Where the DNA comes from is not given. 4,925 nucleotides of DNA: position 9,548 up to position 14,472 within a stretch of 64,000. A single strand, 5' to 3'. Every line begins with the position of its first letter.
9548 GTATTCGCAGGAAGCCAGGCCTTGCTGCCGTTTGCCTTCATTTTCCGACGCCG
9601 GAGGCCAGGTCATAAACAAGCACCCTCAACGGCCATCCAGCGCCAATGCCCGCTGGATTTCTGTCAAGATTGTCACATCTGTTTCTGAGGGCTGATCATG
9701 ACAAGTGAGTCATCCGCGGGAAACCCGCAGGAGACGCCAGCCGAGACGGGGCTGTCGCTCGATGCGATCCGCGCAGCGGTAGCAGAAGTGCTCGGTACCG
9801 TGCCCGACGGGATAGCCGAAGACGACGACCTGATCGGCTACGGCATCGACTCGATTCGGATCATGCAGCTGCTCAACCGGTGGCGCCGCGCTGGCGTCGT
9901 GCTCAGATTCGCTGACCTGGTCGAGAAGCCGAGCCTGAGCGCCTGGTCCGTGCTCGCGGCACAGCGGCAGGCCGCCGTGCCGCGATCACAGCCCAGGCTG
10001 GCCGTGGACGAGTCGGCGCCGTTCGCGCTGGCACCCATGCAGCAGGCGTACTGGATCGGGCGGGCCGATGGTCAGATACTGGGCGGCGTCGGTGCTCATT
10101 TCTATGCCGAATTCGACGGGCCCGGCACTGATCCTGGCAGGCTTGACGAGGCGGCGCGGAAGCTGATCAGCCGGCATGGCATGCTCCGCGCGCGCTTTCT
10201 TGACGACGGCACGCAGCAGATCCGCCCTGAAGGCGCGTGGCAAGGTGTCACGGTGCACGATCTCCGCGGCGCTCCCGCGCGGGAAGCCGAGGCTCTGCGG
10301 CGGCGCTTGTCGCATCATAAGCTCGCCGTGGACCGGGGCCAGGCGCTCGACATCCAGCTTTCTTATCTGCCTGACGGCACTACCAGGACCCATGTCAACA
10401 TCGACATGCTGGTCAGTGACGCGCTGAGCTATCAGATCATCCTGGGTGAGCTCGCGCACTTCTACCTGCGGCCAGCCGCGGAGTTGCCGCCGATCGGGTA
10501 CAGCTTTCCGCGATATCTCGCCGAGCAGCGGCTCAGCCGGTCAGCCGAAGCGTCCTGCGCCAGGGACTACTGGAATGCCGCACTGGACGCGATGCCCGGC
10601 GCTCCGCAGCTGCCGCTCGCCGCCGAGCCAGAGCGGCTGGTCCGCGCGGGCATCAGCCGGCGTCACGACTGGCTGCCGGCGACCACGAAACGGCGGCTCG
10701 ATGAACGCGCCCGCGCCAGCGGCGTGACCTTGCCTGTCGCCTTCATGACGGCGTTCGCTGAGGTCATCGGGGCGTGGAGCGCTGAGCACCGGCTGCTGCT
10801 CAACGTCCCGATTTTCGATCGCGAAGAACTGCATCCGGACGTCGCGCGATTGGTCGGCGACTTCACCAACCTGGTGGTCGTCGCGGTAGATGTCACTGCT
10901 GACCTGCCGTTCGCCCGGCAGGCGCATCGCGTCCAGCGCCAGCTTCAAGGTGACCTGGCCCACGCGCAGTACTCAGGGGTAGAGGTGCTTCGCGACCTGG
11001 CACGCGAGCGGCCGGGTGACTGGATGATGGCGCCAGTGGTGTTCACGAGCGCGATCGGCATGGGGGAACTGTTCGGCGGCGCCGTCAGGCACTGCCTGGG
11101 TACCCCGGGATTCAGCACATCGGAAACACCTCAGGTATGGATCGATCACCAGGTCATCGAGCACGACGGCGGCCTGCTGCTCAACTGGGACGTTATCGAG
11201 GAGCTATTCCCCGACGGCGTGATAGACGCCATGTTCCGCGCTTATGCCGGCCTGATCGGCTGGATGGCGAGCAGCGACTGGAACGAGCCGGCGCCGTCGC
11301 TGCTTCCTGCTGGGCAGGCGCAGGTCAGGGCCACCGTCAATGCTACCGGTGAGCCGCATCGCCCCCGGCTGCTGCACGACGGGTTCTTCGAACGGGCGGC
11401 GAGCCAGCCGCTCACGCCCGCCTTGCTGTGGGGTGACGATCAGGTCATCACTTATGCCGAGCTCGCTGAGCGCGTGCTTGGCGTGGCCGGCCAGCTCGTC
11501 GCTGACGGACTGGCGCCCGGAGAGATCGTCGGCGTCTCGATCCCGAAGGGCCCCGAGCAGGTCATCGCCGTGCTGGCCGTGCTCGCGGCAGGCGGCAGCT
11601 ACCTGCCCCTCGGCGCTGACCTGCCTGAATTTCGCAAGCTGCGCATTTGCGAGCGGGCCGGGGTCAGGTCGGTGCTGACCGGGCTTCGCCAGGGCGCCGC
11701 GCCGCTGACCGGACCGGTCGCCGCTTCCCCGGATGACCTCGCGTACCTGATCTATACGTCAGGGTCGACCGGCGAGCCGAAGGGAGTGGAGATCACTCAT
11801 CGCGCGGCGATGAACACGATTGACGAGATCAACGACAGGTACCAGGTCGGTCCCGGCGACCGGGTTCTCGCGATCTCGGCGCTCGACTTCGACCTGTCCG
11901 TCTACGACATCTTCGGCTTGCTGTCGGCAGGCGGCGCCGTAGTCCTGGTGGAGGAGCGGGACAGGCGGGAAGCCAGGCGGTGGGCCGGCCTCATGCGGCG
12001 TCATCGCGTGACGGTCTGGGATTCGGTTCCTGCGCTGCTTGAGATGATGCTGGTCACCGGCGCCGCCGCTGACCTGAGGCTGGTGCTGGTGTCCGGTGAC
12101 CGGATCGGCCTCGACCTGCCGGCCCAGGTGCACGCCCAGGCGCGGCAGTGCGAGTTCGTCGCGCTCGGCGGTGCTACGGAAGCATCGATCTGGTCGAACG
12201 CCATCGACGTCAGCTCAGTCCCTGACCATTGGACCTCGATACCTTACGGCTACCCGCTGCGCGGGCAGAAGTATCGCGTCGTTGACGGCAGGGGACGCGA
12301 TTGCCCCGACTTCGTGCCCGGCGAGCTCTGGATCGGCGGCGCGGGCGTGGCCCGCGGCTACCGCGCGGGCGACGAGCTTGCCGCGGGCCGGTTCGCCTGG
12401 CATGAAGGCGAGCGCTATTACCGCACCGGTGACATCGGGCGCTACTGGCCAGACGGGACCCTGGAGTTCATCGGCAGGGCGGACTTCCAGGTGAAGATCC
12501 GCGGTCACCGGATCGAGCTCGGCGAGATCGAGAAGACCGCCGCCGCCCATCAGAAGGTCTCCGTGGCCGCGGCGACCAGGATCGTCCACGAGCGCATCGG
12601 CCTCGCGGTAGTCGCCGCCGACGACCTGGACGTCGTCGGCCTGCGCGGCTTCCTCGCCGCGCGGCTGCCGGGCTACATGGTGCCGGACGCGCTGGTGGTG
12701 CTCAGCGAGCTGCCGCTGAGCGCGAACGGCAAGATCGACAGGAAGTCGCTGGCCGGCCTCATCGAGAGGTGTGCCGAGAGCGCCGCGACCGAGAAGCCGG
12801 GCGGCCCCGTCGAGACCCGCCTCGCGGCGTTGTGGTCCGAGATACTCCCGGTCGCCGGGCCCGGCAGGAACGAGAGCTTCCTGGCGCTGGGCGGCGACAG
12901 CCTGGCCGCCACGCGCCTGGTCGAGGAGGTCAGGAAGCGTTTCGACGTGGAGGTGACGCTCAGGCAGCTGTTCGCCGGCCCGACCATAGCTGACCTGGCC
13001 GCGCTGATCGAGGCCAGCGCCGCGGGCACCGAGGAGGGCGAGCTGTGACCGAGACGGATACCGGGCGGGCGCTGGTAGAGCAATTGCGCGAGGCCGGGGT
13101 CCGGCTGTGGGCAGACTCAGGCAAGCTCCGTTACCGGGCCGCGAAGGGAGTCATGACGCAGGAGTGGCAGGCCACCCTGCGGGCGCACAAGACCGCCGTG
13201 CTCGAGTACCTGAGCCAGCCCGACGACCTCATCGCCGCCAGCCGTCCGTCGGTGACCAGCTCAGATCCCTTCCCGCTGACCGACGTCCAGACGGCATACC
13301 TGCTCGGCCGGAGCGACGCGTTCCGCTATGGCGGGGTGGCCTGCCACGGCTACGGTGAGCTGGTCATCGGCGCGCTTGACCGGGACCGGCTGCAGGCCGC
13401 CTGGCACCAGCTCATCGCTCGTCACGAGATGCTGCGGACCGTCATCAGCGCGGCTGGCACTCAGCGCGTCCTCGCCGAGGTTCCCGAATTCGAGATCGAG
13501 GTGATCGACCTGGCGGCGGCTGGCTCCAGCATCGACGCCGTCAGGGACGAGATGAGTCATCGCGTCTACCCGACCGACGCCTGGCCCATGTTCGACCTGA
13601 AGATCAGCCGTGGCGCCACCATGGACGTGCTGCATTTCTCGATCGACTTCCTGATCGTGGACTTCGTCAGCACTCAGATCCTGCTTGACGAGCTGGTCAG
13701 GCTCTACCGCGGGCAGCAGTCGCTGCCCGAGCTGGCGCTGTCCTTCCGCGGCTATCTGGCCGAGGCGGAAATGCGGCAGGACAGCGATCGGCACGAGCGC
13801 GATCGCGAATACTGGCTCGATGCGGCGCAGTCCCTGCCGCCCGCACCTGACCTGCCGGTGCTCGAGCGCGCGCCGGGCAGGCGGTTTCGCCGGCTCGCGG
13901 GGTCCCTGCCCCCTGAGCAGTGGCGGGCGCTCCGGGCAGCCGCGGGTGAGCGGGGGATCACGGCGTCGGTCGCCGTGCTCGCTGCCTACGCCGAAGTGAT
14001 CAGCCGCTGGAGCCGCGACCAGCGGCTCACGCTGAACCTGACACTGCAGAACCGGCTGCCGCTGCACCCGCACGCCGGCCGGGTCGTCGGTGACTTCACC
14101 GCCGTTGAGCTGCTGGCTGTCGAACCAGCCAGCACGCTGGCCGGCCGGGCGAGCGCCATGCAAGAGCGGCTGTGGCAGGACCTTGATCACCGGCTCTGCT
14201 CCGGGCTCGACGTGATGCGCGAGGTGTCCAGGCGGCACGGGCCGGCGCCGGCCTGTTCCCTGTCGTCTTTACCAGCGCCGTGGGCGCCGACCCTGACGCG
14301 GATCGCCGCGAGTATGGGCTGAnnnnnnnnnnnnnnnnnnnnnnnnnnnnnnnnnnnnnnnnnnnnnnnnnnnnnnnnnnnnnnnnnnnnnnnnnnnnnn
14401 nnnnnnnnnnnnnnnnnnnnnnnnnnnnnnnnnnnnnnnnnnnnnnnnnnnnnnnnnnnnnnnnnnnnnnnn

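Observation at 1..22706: Pyochelin/coelibactin-type aryl-thiazoline NRPS cluster with an unusual tailoring set that includes a tryptophan 2,3-dioxygenase.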

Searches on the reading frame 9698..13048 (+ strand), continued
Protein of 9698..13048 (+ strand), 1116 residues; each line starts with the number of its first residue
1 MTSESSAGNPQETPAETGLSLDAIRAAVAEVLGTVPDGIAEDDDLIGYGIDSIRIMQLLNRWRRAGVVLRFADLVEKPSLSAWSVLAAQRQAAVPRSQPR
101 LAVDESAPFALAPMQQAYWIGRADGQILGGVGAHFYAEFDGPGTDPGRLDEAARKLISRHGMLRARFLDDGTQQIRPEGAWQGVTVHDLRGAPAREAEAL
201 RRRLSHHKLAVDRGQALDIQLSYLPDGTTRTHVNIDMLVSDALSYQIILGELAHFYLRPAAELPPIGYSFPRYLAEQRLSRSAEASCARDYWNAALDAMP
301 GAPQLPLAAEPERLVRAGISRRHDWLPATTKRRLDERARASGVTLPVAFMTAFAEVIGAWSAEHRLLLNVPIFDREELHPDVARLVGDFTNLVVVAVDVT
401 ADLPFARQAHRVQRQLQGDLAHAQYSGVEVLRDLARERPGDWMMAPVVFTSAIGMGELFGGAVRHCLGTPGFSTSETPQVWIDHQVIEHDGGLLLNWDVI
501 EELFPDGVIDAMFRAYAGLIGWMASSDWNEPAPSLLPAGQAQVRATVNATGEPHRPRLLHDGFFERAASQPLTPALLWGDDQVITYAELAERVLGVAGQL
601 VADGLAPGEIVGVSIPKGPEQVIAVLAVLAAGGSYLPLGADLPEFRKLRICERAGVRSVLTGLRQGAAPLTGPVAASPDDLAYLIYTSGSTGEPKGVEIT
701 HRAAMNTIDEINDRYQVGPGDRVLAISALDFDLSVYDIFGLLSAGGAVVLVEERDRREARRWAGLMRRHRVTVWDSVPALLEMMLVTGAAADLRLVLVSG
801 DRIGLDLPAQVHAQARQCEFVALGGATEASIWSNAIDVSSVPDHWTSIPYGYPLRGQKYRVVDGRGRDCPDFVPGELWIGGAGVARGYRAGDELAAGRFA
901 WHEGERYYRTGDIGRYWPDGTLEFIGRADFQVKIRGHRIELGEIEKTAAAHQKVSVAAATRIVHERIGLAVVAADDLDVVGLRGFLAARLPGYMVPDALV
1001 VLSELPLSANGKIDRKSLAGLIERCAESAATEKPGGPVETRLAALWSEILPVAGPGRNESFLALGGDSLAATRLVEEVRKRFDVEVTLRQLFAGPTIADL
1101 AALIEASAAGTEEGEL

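Call 85: search_protein_families(library=ncbifam, proteins=[P0148, L004:13921-16170:+, window:9698-13048:+], max_evalue=1e-8)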
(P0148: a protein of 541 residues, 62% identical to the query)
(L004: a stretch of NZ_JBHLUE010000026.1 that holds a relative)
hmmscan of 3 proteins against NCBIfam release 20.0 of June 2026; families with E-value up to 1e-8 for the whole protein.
P0148 (541 aa): 97 families (the best 25 are shown)
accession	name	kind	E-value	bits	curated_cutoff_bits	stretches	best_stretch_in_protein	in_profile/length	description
TIGR02275.1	DHB_AMP_lig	equivalog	4.6e-181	602.7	723.55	1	4-525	3-526/526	(2,3-dihydroxybenzoyl)adenylate synthase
NF008192.1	PRK10946.1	equivalog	6.9e-159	529.6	783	1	3-530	3-531/534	(2,3-dihydroxybenzoyl)adenylate synthase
NF004837.0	PRK06187.1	subfamily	7.5e-84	281.9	476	1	35-529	20-523/531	long-chain-fatty-acid--CoA ligase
NF004758.0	PRK06087.1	equivalog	3.6e-83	279.8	736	1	13-533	13-540/548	medium-chain fatty-acid--CoA ligase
TIGR03208.1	cyc_hxne_CoA_lg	equivalog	1.2e-74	252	792.3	1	47-525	52-537/538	cyclohexanecarboxylate-CoA ligase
NF004511.1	PRK05852.1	equivalog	2.9e-66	224.2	650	1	48-526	26-502/505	FadD7 family fatty acid--CoA ligase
NF004814.0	PRK06164.1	equivalog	2.3e-62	211.3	677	1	36-533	23-535/540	acyl-CoA synthetase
NF006182.0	PRK08316.1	subfamily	2.1e-61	208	663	1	36-528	24-517/523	fatty acyl-CoA synthetase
NF009233.0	PRK12583.1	subfamily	1.6e-60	205.1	832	1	38-533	35-555/558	fatty acid CoA ligase family protein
NF005801.1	PRK07656.1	equivalog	3.2e-60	204.2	657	1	40-525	18-500/500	FadD3 family acyl-CoA ligase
NF005676.0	PRK07470.1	equivalog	5.9e-60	203.4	774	1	37-532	34-533/544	acyl-CoA synthetase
NF004114.0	PRK05605.1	equivalog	6.2e-56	189.9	766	2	176-528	215-569/575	long-chain-fatty-acid--CoA ligase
NF006572.0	PRK09088.1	equivalog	1.6e-54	185.4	696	1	45-529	25-488/491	acyl-CoA synthetase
NF005857.1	PRK07786.1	exception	1.5e-53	182.1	733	1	41-526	27-510/513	fatty-acid--CoA ligase FadD5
NF006181.0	PRK08314.1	subfamily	3.4e-52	177.4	705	1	40-520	41-546/563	long-chain-fatty-acid--CoA ligase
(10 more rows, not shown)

L004:13921-16170:+ (749 aa): 97 families (the best 25 are shown)
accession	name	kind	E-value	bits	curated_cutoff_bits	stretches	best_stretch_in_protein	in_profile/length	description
NF004282.0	PRK05691.1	subfamily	6.3e-131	437.3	4090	1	130-737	1086-1695/4334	non-ribosomal peptide synthase/polyketide synthase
TIGR01733.1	AA-adenyl-dom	subfamily_domain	5.8e-126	420.6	317.4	1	202-600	1-409/409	amino acid adenylation domain-containing protein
NF041803.1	NRPS_SolG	exception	1.2e-124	417.2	2200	1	133-744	517-1152/1163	solanimycin non-ribosomal peptide synthetase SolG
NF038078.1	NRPS_MxcG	equivalog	1.2e-115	387.3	2300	1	136-747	412-1041/1442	myxochelin non-ribosomal peptide synthetase MxcG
NF047350.1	aureusi_NRPS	equivalog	2e-111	373.2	2500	1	137-747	374-975/2373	aureusimine non-ribosomal peptide synthetase AusA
NF007605.2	PRK10252.1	equivalog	1.2e-100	337.7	2400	1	132-747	411-1041/1292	enterobactin non-ribosomal peptide synthetase EntF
NF003417.0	PRK04813.1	subfamily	2.1e-70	237.7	476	2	457-665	287-499/505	D-alanine--poly(phosphoribitol) ligase subunit DltA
TIGR01734.1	D-ala-DACP-lig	equivalog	1.3e-67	228.5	559.85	1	183-665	8-498/504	D-alanine--poly(phosphoribitol) ligase subunit DltA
TIGR03098.1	ligase_PEP_1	hypoth_equivalog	1.4e-67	228.4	592.35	1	179-665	4-514/517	acyl-CoA ligase (AMP-forming), exosortase A system-associated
NF004837.0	PRK06187.1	subfamily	2.3e-63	214.3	476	1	178-669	11-522/531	long-chain-fatty-acid--CoA ligase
TIGR03443.1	alpha_am_amid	equivalog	9.3e-61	205.5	1030.1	3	545-619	676-750/1390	L-aminoadipate-semialdehyde dehydrogenase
NF004822.0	PRK06178.1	equivalog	8.1e-50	170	782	2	321-666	211-564/571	acyl-CoA synthetase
NF004797.0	PRK06145.1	equivalog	1.7e-49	168.5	850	1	181-667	8-493/499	acyl-CoA synthetase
NF004511.1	PRK05852.1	equivalog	1.6e-47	162.3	650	2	459-665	301-500/505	FadD7 family fatty acid--CoA ligase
NF006181.0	PRK08314.1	subfamily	1.7e-46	158.6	705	2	285-661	165-546/563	long-chain-fatty-acid--CoA ligase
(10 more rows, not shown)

window:9698-13048:+ (1116 aa): 86 families (the best 25 are shown)
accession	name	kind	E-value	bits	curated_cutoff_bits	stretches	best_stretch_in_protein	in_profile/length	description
NF004282.0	PRK05691.1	subfamily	4.1e-117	391.5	4090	1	24-1107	591-1708/4334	non-ribosomal peptide synthase/polyketide synthase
TIGR01733.1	AA-adenyl-dom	subfamily_domain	6.5e-111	371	317.4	1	585-958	1-408/409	amino acid adenylation domain-containing protein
NF041803.1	NRPS_SolG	exception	5.3e-94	315.7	2200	1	679-1102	710-1153/1163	solanimycin non-ribosomal peptide synthetase SolG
NF038078.1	NRPS_MxcG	equivalog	8.9e-83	278.4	2300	1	114-1113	10-1050/1442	myxochelin non-ribosomal peptide synthetase MxcG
NF047350.1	aureusi_NRPS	equivalog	2.9e-74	250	2500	2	824-1106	695-977/2373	aureusimine non-ribosomal peptide synthetase AusA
NF007605.2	PRK10252.1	equivalog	3.6e-74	250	2400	1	119-1107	14-1044/1292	enterobactin non-ribosomal peptide synthetase EntF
NF003417.0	PRK04813.1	subfamily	3e-57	194.3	476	1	677-1019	142-500/505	D-alanine--poly(phosphoribitol) ligase subunit DltA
TIGR01734.1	D-ala-DACP-lig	equivalog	4.2e-55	187.3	559.85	1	677-1020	140-500/504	D-alanine--poly(phosphoribitol) ligase subunit DltA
TIGR03443.1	alpha_am_amid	equivalog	1.5e-52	178.3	1030.1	2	982-1106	786-919/1390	L-aminoadipate-semialdehyde dehydrogenase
TIGR03098.1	ligase_PEP_1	hypoth_equivalog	4.7e-51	173.8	592.35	1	672-1019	156-515/517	acyl-CoA ligase (AMP-forming), exosortase A system-associated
NF004837.0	PRK06187.1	subfamily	1.9e-43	148.6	476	1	674-1018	165-518/531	long-chain-fatty-acid--CoA ligase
NF004511.1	PRK05852.1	equivalog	2.1e-43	148.8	650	2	679-1019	155-501/505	FadD7 family fatty acid--CoA ligase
NF008192.1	PRK10946.1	equivalog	2.7e-31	108.5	783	1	672-1023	174-530/534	(2,3-dihydroxybenzoyl)adenylate synthase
NF005801.1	PRK07656.1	equivalog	1.4e-30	106.4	657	1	672-1018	157-499/500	FadD3 family acyl-CoA ligase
TIGR02275.1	DHB_AMP_lig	equivalog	2.6e-30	105.2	723.55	1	675-1018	178-525/526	(2,3-dihydroxybenzoyl)adenylate synthase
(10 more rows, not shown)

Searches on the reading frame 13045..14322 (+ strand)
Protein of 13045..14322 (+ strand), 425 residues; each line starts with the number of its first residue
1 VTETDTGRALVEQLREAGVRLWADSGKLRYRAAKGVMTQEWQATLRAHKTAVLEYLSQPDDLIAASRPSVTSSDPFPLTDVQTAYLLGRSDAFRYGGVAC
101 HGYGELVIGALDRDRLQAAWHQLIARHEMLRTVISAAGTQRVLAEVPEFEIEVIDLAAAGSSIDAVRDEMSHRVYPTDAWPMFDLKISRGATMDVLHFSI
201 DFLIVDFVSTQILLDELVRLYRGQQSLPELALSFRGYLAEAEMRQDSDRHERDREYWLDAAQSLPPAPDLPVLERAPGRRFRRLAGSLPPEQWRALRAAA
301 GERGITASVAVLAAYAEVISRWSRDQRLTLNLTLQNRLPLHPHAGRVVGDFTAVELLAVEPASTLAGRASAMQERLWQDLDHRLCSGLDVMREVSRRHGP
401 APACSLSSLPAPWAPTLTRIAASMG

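Call 4: search_protein_families(library=pfam, proteins=[window:13045-14322:+])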
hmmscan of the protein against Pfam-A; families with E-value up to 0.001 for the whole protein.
window:13045-14322:+ (425 aa): 2 families
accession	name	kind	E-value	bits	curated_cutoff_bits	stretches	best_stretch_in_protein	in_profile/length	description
PF00668.25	Condensation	-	3e-31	109.1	30.6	1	109-382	37-326/456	Condensation domain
PF18563.6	TubC_N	-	4.1e-16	59.3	26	1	9-58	3-52/52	TubC N-terminal docking domain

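Call 16: find_encoding_contigs(protein=window:13045-14322:+, flank=10000, max_places=6)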
Protein window:13045-14322:+ (425 aa): no gene with exactly this product is on record in the collection.
